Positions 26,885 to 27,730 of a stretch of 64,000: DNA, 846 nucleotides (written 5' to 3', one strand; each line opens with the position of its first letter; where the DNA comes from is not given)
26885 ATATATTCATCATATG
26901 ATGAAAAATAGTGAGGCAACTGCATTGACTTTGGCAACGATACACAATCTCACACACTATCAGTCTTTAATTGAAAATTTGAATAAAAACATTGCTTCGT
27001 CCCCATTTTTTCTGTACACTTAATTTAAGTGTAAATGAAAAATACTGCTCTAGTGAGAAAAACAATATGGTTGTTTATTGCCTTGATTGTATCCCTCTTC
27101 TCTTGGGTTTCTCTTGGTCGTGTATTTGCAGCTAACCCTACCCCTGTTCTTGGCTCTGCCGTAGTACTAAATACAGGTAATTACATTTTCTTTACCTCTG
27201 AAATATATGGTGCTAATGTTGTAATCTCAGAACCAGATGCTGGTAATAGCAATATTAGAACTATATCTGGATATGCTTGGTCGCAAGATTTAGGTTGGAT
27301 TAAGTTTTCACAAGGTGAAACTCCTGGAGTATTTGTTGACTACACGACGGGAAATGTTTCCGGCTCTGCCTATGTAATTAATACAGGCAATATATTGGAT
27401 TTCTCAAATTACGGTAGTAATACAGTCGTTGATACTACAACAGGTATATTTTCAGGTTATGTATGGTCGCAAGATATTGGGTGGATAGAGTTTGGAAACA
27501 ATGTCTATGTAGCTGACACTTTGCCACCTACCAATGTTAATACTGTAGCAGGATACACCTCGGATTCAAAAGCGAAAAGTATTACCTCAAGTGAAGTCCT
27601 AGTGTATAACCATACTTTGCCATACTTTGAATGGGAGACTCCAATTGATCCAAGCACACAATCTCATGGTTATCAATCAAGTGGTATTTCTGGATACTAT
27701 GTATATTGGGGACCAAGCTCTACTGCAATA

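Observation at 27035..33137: DGR target sits in a co-directional surface module: 1028-aa FN3-rich protein, fused ABC ATPase/FtsX permease, DGR target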

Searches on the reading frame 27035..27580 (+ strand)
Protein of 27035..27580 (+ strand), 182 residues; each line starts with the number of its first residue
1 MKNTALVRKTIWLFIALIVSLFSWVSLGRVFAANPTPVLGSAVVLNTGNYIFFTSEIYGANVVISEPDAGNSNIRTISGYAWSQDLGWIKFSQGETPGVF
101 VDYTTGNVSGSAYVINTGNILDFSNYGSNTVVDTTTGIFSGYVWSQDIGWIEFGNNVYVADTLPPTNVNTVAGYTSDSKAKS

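Call 40: search_protein_families(library=pfam, proteins=[window:27035-27580:+], max_evalue=0.1)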
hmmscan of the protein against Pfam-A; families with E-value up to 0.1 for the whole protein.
window:27035-27580:+ (182 aa): 1 family
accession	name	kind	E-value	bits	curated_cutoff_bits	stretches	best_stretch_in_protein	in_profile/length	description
PF23047.1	DUF7038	-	0.0038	17.7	27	0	135-174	22-61/93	Domain of unknown function (DUF7038)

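Call 42: search_protein_families(library=ncbifam, proteins=[window:27035-27580:+], max_evalue=0.1)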
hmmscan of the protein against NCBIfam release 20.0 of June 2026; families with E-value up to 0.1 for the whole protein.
window:27035-27580:+ (182 aa): 0 families
